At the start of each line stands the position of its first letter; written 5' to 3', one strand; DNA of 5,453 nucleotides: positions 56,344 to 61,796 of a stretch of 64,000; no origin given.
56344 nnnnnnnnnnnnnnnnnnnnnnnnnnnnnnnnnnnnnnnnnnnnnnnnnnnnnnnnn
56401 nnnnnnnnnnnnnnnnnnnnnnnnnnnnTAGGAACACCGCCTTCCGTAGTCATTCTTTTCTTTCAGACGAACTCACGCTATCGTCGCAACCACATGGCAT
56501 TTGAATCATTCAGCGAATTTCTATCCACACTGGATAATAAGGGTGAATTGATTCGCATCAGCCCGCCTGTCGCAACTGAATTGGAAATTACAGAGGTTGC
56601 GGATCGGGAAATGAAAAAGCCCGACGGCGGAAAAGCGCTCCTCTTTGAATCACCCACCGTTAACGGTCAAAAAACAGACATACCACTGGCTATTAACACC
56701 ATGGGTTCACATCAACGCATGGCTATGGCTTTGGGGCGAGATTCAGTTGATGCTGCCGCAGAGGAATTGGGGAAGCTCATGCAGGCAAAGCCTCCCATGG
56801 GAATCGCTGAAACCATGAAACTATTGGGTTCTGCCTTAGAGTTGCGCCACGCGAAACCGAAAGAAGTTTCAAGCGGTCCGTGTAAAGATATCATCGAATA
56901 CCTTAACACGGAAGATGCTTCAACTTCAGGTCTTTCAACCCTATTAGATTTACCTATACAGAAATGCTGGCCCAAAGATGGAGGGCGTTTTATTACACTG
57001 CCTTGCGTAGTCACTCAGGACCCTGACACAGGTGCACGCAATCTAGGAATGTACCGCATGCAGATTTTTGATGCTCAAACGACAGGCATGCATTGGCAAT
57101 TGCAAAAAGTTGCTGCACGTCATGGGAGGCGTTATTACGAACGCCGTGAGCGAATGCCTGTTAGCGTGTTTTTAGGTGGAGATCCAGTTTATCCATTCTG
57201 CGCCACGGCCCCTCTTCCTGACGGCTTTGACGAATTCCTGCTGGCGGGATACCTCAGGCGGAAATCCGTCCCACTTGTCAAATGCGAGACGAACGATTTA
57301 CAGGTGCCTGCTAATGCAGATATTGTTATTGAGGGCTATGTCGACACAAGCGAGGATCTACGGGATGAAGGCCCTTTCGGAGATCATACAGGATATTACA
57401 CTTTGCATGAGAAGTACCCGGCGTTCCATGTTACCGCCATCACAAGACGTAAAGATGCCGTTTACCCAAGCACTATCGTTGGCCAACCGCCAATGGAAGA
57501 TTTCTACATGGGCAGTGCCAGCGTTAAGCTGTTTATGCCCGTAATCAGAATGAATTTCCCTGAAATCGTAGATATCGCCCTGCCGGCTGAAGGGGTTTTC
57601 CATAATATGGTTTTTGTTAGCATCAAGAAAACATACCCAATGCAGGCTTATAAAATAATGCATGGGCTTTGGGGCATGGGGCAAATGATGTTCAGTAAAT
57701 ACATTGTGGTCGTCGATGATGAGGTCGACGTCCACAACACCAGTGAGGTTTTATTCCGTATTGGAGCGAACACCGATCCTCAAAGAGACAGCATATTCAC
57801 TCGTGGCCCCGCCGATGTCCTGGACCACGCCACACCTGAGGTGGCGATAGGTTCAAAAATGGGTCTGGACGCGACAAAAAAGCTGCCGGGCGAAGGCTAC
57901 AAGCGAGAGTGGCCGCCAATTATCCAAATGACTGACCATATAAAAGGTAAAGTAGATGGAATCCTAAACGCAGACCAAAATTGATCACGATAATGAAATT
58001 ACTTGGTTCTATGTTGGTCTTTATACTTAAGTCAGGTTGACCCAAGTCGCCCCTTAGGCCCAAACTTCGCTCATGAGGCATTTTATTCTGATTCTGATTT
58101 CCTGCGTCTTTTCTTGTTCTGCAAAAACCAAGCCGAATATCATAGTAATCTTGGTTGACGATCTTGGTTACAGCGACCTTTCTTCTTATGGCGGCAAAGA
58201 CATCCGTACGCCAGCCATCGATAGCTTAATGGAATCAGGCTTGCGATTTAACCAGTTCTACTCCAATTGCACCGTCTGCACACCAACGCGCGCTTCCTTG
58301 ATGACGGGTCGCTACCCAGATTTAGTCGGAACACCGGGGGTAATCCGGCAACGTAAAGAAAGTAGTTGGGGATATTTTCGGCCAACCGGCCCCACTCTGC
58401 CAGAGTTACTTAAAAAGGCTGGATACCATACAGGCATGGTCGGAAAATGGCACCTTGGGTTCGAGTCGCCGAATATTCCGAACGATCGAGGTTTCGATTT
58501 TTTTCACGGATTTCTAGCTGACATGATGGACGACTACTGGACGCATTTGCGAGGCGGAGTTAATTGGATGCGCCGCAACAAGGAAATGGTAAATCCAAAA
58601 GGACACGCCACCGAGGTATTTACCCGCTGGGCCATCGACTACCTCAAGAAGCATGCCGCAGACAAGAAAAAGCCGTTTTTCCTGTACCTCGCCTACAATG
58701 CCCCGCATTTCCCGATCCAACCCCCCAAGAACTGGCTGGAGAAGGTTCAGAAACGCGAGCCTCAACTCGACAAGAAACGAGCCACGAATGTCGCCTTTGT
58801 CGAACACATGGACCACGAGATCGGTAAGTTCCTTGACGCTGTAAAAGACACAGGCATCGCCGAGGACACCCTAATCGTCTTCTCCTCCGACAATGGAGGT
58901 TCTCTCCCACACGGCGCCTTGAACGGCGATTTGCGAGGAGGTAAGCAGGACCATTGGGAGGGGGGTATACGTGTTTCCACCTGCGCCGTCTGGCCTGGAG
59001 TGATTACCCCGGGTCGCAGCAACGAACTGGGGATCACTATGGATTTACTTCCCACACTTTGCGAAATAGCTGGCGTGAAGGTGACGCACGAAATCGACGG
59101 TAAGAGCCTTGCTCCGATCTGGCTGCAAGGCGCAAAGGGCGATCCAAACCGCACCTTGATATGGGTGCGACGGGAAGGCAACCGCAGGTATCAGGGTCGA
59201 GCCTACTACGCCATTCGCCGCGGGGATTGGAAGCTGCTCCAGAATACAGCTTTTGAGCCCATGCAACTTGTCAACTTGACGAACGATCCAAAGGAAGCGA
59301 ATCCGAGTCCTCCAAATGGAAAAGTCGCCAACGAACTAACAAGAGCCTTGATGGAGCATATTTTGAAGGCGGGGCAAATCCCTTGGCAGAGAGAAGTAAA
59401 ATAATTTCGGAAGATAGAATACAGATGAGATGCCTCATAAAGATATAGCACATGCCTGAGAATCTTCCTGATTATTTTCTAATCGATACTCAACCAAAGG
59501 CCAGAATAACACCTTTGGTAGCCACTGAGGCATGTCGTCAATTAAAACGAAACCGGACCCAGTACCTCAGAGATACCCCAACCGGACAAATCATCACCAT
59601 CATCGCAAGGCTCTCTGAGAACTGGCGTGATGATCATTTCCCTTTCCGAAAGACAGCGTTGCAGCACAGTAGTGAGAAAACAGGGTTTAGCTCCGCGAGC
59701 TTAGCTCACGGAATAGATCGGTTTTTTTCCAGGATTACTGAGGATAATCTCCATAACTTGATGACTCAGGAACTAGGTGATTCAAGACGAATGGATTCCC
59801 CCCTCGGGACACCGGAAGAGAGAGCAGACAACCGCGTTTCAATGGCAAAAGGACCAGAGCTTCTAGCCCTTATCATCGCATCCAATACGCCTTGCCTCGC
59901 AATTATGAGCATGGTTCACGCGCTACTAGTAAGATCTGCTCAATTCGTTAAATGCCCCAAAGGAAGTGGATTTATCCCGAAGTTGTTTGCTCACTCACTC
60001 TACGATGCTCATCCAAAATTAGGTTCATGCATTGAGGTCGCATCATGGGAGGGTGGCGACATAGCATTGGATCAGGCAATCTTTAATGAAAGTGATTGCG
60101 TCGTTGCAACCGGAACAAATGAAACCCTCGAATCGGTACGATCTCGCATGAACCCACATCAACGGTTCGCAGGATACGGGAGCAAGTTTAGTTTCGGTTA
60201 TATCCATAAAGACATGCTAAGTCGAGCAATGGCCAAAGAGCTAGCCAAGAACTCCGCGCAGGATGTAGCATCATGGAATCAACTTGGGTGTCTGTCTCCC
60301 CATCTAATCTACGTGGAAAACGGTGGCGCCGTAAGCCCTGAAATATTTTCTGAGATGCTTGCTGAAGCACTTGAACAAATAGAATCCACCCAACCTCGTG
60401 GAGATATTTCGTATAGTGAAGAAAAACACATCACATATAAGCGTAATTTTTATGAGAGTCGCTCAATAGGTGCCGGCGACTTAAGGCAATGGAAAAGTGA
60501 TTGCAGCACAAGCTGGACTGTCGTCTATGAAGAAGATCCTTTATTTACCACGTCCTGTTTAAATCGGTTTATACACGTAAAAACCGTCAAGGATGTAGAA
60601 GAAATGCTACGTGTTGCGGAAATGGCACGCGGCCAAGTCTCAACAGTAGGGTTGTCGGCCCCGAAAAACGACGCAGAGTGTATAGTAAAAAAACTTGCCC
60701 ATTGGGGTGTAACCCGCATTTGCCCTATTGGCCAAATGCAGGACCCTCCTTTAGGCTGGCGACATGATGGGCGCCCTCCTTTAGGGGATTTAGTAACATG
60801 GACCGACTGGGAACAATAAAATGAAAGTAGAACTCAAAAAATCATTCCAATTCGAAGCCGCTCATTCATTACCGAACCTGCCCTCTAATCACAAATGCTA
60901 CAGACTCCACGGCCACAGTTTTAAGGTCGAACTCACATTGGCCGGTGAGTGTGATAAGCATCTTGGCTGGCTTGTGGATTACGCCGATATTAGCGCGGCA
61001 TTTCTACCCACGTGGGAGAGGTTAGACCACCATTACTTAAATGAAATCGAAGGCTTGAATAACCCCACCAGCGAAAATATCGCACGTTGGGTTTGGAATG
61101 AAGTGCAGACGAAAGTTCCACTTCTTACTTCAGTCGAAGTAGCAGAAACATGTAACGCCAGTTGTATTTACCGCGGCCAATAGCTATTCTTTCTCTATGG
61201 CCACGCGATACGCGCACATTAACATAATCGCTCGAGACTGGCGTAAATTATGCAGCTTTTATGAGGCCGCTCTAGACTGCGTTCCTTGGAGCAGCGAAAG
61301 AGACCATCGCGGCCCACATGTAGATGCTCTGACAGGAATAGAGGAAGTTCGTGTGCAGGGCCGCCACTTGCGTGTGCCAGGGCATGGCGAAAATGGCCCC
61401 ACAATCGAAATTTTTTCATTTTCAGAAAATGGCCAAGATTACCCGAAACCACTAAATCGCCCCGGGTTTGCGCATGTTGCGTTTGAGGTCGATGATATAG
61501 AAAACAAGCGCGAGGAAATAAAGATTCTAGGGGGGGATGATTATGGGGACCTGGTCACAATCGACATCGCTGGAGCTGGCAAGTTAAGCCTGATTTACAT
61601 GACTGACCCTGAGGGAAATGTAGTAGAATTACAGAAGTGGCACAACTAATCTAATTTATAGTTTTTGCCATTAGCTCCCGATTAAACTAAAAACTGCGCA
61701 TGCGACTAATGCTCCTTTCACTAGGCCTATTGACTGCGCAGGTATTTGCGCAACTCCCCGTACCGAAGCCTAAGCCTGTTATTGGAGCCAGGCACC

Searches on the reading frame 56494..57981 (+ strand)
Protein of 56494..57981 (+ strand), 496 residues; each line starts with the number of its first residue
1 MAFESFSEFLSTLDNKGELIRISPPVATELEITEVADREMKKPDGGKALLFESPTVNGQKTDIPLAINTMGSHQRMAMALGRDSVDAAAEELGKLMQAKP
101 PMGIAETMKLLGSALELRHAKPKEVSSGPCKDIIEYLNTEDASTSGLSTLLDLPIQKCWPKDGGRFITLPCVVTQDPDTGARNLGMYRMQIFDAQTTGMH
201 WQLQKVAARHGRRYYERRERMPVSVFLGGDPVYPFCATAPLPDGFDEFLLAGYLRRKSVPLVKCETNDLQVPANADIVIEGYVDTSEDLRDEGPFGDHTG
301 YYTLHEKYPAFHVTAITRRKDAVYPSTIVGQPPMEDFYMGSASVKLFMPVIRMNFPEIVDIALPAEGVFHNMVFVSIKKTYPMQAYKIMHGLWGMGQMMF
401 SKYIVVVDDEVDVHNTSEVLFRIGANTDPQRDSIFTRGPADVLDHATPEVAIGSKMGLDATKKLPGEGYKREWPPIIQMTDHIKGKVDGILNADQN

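Call 37: search_protein_families(library=pfam, proteins=[window:56494-57981:+], max_evalue=0.01)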
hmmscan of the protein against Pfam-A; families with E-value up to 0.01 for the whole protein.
window:56494-57981:+ (496 aa): 3 families
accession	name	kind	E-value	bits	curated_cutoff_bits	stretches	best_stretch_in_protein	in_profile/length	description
PF01977.22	UbiD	-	1.3e-79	266.7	23.3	1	149-332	22-206/206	3-octaprenyl-4-hydroxybenzoate carboxy-lyase Rift-related domain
PF20696.2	UbiD_C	-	3.7e-39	134.1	24.2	1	338-460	2-127/127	3-octaprenyl-4-hydroxybenzoate carboxy-lyase C-terminal domain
PF20695.2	UbiD_N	-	7.4e-20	71.3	24.3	1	10-92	1-74/78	3-octaprenyl-4-hydroxybenzoate carboxy-lyase N-terminal domain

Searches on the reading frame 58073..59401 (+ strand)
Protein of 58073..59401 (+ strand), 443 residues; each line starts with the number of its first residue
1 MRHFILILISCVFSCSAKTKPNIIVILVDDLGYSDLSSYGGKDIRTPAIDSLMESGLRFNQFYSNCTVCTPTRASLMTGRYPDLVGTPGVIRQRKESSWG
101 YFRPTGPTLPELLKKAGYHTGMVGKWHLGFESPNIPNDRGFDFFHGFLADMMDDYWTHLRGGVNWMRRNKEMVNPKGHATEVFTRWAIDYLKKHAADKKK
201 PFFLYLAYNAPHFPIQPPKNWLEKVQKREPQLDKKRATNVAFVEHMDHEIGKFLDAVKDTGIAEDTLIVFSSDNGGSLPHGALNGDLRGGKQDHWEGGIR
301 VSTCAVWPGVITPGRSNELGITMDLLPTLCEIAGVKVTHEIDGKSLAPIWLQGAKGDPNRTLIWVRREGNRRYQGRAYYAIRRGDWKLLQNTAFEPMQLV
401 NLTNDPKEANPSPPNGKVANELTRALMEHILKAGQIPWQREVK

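Call 37: search_protein_families(library=pfam, proteins=[window:58073-59401:+], max_evalue=0.01)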
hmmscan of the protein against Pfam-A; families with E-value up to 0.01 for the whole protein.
window:58073-59401:+ (443 aa): 3 families
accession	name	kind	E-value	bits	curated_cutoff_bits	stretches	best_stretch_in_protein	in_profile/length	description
PF00884.28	Sulfatase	-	2.6e-64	217.9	25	1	21-335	1-301/301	Sulfatase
PF16347.10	SGSH_C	-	4.1e-10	40.5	29.3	1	295-426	12-144/154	N-sulphoglucosamine sulphohydrolase, C-terminal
PF01663.27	Phosphodiest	-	2.1e-08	34.6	23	1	24-275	2-220/342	Type I phosphodiesterase / nucleotide pyrophosphatase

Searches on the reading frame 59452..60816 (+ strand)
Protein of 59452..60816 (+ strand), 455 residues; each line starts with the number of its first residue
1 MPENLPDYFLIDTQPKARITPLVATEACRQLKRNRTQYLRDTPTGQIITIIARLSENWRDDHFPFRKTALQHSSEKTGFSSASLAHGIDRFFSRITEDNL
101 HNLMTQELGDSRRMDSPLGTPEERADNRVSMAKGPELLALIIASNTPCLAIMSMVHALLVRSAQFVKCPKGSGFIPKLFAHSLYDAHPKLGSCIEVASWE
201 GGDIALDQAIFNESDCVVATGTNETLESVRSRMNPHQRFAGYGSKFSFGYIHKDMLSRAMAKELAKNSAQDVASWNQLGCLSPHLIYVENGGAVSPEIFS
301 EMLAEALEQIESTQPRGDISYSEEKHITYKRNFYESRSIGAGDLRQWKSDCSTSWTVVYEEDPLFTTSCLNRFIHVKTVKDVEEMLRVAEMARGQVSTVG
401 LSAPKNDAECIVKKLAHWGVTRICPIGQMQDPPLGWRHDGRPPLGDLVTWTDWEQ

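Call 37: search_protein_families(library=pfam, proteins=[window:59452-60816:+], max_evalue=0.01)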
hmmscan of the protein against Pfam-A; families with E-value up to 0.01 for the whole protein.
window:59452-60816:+ (455 aa): 1 family
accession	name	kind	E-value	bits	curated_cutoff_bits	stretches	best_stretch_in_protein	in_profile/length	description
PF05893.19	LuxC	-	3.2e-69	234.2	21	1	41-450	3-401/401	Acyl-CoA reductase (LuxC)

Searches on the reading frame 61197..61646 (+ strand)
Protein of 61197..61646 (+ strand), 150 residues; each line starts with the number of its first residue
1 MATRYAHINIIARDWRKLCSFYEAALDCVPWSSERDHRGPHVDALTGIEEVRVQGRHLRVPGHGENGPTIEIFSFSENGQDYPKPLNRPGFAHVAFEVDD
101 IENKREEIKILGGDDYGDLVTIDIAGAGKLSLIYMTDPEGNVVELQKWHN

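Call 37: search_protein_families(library=pfam, proteins=[window:61197-61646:+], max_evalue=0.01)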
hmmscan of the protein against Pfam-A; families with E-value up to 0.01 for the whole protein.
window:61197-61646:+ (150 aa): 3 families
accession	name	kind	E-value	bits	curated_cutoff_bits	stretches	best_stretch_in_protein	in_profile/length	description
PF00903.31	Glyoxalase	-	3.2e-07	31.2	20.6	1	5-145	2-121/121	Glyoxalase/Bleomycin resistance protein/Dioxygenase superfamily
PF13669.12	Glyoxalase_4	-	2.1e-06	28.4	27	1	7-109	2-87/109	Glyoxalase/Bleomycin resistance protein/Dioxygenase superfamily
PF18029.7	Glyoxalase_6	-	8.1e-05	23.7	23.6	1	10-144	4-104/106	Glyoxalase-like domain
